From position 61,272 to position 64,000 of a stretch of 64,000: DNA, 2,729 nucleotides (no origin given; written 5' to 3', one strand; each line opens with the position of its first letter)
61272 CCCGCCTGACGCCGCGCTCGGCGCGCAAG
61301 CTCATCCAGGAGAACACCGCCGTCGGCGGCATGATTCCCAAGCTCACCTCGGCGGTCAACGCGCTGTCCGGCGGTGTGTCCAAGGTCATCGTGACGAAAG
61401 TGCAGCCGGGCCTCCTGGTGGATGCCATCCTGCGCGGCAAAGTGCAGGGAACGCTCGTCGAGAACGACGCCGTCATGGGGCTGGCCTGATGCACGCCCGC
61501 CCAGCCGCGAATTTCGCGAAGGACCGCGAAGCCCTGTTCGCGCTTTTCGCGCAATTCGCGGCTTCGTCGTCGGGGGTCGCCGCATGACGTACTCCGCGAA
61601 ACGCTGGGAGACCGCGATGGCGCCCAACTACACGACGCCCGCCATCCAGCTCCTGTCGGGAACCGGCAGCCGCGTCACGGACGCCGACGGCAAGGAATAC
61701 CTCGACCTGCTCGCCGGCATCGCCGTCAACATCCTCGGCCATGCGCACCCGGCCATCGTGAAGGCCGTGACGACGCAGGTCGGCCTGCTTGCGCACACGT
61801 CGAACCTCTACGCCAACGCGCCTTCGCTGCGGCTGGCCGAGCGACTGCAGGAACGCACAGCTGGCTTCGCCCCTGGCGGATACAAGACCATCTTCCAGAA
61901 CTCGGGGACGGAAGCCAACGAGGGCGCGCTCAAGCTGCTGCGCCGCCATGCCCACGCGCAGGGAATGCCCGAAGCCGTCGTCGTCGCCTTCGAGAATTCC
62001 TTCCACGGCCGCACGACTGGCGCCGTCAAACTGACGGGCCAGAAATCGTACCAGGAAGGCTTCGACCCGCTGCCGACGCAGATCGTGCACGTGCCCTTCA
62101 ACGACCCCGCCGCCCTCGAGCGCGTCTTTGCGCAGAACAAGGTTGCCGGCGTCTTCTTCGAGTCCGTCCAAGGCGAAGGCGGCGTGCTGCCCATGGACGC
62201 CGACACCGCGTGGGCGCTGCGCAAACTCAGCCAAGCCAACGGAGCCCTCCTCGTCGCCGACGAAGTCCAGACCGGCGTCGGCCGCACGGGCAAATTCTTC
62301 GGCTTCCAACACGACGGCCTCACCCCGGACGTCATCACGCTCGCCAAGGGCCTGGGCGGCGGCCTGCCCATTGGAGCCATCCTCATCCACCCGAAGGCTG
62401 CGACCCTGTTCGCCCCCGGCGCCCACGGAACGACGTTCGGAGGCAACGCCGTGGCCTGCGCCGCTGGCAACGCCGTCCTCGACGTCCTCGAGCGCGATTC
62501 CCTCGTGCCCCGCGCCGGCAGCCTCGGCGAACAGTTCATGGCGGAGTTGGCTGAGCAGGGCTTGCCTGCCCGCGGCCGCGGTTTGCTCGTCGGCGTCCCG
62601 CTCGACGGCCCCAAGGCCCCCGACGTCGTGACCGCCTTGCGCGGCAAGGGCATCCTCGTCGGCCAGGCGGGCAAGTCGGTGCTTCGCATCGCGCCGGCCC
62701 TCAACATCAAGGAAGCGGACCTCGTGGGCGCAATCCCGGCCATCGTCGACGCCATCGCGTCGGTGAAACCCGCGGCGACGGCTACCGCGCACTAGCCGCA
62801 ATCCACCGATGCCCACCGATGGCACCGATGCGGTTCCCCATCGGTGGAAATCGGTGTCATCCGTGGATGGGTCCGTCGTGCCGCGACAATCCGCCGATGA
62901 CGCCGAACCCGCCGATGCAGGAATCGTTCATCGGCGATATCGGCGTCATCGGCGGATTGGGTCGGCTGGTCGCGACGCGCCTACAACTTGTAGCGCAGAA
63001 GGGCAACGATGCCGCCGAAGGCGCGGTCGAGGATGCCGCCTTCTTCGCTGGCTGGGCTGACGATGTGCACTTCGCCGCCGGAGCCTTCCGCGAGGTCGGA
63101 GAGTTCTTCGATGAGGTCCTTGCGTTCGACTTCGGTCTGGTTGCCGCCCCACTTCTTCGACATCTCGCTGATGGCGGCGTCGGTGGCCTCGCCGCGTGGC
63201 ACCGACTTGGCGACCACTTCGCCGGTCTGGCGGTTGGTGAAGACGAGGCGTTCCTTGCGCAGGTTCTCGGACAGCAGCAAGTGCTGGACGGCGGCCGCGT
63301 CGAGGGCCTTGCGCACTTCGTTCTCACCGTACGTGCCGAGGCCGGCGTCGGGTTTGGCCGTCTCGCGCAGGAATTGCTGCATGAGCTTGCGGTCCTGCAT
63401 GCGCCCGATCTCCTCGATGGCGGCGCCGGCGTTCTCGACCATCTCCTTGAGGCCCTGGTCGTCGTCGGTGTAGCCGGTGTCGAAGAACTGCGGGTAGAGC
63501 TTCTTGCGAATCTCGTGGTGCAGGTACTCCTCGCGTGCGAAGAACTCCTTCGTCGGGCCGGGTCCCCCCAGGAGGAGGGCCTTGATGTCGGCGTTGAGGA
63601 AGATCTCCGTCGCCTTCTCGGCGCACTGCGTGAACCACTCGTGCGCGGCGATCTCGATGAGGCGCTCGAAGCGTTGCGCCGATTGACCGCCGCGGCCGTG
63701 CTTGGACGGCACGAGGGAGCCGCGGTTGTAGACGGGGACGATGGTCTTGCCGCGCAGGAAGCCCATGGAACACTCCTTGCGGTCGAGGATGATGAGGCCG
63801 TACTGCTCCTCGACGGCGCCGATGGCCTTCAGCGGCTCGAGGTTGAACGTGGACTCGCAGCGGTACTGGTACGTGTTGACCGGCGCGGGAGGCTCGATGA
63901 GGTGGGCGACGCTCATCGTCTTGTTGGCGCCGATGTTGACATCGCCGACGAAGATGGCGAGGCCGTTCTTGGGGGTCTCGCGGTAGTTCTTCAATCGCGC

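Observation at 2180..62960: Dense family of hairpin elements with three 9-nt units per arm and arm-to-arm compensatory core changes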

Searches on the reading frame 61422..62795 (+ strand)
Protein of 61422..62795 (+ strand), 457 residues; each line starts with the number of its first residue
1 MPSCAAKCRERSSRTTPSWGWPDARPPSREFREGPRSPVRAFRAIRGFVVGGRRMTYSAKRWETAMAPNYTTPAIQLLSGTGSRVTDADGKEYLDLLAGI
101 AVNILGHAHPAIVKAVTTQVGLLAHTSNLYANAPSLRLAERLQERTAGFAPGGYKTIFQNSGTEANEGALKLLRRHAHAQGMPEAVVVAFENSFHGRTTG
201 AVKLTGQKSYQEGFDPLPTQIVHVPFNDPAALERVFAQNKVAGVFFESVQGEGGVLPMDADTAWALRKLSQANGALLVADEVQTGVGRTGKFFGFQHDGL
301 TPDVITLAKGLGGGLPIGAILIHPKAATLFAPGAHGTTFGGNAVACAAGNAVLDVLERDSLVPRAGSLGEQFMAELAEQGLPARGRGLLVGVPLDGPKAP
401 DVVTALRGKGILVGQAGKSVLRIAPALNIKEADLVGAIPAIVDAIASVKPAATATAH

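Call 38: search_protein_families(library=pfam, proteins=[window:61422-62795:+])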
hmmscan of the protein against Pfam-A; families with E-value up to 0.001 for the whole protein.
window:61422-62795:+ (457 aa): 1 family
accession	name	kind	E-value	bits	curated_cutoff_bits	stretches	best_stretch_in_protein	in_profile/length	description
PF00202.27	Aminotran_3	-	1.8e-101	340.2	30.5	1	66-445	2-403/403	Aminotransferase class-III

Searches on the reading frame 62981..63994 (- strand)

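Call 38: search_protein_families(library=pfam, proteins=[window:62981-63994:-])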
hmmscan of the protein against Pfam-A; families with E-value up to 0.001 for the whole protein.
window:62981-63994:- (337 aa): 4 families
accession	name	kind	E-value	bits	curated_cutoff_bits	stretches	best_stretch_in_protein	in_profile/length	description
PF03464.20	eRF1_2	-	4.5e-31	108.4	27.1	1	64-194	1-132/133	eRF1 domain 2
PF03465.20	eRF1_3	-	4.6e-25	88.6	25.8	1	199-337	2-106/106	eRF1 domain 3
PF18859.6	acVLRF1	-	2.6e-09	37.8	27.1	1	68-149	5-86/130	Actinobacteria/chloroflexi VLRF1 release factor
PF18854.6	baeRF_family10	-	1.8e-08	35.2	27.1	1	53-163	4-116/143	Bacterial archaeo-eukaryotic release factor family 10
